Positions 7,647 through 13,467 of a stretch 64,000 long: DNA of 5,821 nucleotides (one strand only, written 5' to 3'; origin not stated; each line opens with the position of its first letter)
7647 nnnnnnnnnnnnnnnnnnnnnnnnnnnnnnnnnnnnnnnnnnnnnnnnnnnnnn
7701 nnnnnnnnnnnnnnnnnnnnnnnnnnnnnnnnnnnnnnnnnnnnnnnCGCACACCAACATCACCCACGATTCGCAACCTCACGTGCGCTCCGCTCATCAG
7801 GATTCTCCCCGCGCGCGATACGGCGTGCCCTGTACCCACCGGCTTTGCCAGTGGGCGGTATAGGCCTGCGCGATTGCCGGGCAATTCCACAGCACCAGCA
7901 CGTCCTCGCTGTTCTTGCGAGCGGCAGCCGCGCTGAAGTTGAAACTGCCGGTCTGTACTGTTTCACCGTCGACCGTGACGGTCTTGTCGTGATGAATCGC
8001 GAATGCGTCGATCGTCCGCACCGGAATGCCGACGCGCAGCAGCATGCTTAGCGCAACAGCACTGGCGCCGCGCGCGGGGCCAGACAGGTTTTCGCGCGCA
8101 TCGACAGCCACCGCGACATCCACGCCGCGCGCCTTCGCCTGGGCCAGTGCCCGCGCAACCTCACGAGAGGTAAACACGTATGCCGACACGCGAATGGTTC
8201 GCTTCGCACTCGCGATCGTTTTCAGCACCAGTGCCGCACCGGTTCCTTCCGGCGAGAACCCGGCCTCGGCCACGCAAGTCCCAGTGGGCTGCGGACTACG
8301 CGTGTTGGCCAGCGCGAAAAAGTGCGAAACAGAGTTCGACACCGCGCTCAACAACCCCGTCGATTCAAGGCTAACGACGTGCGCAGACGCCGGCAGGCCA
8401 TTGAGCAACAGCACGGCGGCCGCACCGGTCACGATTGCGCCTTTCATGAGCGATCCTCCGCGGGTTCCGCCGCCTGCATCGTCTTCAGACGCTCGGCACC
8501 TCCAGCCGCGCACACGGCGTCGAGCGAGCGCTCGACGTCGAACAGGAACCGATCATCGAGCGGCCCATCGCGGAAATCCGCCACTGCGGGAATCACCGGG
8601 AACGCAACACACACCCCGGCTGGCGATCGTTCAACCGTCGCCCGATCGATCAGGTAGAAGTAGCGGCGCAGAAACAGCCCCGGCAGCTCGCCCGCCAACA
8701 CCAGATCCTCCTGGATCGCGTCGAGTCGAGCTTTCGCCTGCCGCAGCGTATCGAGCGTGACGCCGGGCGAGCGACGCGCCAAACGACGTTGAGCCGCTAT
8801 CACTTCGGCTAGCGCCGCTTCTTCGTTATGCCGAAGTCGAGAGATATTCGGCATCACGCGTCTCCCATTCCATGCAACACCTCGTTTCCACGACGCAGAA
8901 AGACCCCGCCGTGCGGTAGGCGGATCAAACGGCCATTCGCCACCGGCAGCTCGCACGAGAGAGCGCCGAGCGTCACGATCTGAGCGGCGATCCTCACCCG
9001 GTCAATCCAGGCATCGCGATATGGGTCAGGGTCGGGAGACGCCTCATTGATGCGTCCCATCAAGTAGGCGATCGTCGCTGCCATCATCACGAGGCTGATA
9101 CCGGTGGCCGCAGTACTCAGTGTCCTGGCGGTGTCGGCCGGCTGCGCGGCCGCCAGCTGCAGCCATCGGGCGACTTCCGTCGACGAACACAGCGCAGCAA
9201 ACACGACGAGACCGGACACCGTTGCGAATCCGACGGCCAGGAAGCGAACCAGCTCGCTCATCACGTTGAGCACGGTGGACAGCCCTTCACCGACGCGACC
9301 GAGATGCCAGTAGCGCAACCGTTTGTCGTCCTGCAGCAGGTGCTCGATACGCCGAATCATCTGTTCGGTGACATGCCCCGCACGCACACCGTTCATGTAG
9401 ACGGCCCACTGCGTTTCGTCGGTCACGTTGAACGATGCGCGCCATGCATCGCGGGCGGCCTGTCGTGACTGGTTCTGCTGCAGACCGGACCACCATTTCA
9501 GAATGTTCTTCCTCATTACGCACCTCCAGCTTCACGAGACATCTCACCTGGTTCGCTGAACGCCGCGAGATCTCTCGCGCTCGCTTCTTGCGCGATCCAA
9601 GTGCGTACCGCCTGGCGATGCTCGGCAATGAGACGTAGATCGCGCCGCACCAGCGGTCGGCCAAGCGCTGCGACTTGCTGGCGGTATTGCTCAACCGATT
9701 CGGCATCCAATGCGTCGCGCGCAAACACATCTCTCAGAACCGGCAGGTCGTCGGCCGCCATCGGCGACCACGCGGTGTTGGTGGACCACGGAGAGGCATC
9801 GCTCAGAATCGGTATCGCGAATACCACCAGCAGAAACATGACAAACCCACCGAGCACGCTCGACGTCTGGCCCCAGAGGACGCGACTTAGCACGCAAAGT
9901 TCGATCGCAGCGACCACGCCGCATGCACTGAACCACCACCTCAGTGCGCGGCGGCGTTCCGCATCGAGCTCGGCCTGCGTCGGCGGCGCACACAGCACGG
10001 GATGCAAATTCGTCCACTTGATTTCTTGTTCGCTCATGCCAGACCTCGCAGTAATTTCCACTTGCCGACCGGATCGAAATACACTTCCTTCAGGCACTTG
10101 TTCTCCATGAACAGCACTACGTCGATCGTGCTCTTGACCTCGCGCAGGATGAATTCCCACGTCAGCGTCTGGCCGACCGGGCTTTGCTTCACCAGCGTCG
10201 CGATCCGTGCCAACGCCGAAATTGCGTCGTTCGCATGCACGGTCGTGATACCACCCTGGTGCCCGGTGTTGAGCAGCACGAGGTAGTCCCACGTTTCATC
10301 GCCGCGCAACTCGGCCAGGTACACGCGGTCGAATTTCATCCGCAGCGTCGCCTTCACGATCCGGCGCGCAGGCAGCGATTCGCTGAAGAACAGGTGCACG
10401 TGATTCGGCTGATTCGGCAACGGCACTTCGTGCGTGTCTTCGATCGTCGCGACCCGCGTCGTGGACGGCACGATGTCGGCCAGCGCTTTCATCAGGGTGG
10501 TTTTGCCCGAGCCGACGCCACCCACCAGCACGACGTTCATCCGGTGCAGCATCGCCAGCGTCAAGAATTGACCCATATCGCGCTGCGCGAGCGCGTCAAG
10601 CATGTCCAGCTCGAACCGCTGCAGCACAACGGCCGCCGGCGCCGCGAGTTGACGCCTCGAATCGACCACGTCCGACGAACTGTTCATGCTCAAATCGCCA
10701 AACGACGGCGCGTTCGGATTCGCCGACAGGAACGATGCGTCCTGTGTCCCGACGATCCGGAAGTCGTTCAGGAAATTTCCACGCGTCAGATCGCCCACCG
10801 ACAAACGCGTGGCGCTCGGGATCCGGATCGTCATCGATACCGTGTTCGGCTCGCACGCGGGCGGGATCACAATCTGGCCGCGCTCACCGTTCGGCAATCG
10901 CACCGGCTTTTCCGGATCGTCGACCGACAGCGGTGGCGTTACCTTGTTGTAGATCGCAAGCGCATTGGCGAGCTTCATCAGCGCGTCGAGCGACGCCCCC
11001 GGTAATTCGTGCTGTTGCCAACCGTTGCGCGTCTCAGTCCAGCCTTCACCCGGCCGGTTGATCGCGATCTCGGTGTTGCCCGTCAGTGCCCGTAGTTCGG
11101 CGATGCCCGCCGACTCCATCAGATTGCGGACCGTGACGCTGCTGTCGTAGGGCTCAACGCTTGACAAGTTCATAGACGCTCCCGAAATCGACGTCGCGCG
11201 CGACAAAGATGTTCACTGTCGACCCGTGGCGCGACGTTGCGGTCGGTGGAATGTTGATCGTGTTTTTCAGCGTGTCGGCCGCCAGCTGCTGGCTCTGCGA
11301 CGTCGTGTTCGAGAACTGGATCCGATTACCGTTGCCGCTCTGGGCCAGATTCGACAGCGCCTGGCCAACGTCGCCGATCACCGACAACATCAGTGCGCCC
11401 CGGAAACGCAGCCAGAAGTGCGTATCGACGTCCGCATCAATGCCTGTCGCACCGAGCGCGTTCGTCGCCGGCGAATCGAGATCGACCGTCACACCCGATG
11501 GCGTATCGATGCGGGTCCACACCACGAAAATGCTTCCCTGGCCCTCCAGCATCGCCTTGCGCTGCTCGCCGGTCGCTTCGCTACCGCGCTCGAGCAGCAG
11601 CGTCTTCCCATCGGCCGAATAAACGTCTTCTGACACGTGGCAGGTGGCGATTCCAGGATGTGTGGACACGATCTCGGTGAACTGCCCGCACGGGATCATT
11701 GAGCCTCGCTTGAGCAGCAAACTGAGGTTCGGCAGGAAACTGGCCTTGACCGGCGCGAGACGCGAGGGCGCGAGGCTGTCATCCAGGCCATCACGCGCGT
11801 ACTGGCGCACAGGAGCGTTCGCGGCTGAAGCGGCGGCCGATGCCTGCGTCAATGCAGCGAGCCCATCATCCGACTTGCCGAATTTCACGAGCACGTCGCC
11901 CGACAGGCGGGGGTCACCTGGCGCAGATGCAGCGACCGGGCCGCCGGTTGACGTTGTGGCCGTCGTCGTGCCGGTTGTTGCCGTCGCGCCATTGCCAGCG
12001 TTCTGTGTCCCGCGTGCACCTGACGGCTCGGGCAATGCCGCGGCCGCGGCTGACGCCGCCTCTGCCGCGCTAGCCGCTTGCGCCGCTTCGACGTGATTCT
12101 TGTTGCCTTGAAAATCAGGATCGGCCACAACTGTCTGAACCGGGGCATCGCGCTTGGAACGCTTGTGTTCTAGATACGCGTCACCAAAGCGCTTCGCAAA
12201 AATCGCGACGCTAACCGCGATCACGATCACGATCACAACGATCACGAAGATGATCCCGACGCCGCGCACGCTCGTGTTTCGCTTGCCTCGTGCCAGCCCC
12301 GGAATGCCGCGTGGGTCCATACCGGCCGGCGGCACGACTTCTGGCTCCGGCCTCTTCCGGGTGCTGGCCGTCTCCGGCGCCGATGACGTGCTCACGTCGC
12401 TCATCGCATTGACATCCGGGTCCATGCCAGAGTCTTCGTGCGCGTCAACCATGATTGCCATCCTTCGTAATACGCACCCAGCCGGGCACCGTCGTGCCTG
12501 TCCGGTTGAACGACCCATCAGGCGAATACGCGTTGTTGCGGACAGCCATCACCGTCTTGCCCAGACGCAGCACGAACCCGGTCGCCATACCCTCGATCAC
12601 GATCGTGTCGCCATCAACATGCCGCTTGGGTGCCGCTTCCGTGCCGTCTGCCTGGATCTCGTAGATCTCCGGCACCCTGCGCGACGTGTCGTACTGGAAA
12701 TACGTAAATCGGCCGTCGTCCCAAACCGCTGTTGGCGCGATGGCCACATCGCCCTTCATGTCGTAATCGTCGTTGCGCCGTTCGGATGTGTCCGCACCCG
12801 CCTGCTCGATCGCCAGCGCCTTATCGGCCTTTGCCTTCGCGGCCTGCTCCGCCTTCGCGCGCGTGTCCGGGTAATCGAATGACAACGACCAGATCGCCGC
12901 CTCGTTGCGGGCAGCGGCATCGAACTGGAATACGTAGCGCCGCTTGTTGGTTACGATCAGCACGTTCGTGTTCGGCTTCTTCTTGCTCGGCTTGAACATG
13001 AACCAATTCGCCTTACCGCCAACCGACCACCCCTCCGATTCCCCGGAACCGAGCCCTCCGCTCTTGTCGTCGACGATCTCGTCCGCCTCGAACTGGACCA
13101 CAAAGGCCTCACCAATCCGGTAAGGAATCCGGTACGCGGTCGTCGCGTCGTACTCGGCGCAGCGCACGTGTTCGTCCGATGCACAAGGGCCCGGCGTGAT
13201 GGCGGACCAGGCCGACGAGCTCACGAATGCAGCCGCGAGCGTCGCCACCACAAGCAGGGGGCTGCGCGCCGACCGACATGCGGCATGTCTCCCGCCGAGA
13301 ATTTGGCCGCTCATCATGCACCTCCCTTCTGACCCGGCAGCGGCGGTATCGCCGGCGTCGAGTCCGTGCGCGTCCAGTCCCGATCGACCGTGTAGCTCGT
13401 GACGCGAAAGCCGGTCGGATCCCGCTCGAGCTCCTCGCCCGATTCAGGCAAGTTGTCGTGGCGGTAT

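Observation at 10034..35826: One continuous super-operon fuses a VirB/VirD4 (type IVa) secretion system with a complete R64/PAPI-type thin-pilus (type IVb pilus) gene set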

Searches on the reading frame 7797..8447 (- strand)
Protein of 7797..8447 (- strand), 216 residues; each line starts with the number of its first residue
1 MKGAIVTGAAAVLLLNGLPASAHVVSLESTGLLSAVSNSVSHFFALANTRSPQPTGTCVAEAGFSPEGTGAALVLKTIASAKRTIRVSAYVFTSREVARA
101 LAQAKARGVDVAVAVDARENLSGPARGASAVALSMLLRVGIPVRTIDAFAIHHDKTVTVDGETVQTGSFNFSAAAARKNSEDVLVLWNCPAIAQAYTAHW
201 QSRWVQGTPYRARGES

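Call 40: search_protein_families(library=pfam, proteins=[window:7797-8447:-], max_evalue=0.01)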
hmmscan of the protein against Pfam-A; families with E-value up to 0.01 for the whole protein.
window:7797-8447:- (216 aa): 2 families
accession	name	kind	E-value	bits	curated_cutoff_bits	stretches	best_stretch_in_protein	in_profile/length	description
PF13091.12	PLDc_2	-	2.9e-24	85.8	27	1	75-204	2-132/132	PLD-like domain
PF07894.18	SACK1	-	0.0057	16.7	21.4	0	73-185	129-252/274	Scaffolding anchor of CK1 domain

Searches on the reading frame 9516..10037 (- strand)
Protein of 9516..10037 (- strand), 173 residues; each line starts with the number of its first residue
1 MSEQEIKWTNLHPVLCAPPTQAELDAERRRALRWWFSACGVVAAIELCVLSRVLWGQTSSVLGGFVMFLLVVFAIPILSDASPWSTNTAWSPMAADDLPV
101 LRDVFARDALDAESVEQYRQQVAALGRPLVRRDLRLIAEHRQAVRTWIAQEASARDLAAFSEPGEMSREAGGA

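Call 40: search_protein_families(library=pfam, proteins=[window:9516-10037:-], max_evalue=0.01)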
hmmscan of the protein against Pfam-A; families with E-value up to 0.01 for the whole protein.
window:9516-10037:- (173 aa): 0 families

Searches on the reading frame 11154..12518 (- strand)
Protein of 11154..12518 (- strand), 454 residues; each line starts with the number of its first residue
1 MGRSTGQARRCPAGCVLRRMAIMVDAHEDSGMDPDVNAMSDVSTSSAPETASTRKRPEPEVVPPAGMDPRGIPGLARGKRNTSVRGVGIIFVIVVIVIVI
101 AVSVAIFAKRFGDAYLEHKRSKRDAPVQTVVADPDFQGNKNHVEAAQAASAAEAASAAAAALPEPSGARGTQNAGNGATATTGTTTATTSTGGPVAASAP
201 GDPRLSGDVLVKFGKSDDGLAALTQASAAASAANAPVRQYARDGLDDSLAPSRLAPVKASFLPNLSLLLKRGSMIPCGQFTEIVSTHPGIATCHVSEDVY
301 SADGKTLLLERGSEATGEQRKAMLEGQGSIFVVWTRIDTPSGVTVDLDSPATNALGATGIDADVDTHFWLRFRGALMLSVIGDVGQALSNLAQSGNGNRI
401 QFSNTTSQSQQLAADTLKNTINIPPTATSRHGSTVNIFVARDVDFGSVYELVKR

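Call 8: search_protein_families(library=pfam, proteins=[window:11154-12518:-], max_evalue=0.01)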
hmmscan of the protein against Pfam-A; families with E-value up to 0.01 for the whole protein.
window:11154-12518:- (454 aa): 1 family
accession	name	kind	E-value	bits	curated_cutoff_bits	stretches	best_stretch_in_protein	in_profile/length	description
PF03743.19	TrbI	-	2e-49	168.5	35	1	269-445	2-188/188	Bacterial conjugation TrbI-like protein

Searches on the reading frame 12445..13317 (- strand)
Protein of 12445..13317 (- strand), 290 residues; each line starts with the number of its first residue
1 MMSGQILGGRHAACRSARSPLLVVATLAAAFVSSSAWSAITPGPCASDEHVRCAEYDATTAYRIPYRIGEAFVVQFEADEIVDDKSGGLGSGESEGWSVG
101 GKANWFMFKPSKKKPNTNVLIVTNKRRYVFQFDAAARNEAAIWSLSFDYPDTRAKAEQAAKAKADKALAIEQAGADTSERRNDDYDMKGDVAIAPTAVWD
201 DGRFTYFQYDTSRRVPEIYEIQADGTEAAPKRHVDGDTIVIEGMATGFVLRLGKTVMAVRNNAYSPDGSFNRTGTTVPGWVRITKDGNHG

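Call 8: search_protein_families(library=pfam, proteins=[window:12445-13317:-], max_evalue=0.01)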
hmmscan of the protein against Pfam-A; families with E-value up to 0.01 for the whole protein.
window:12445-13317:- (290 aa): 1 family
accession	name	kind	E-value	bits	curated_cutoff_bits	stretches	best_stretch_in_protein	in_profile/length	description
PF03524.21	CagX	-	5.2e-46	157.4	34.2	1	50-261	2-197/198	Conjugal transfer protein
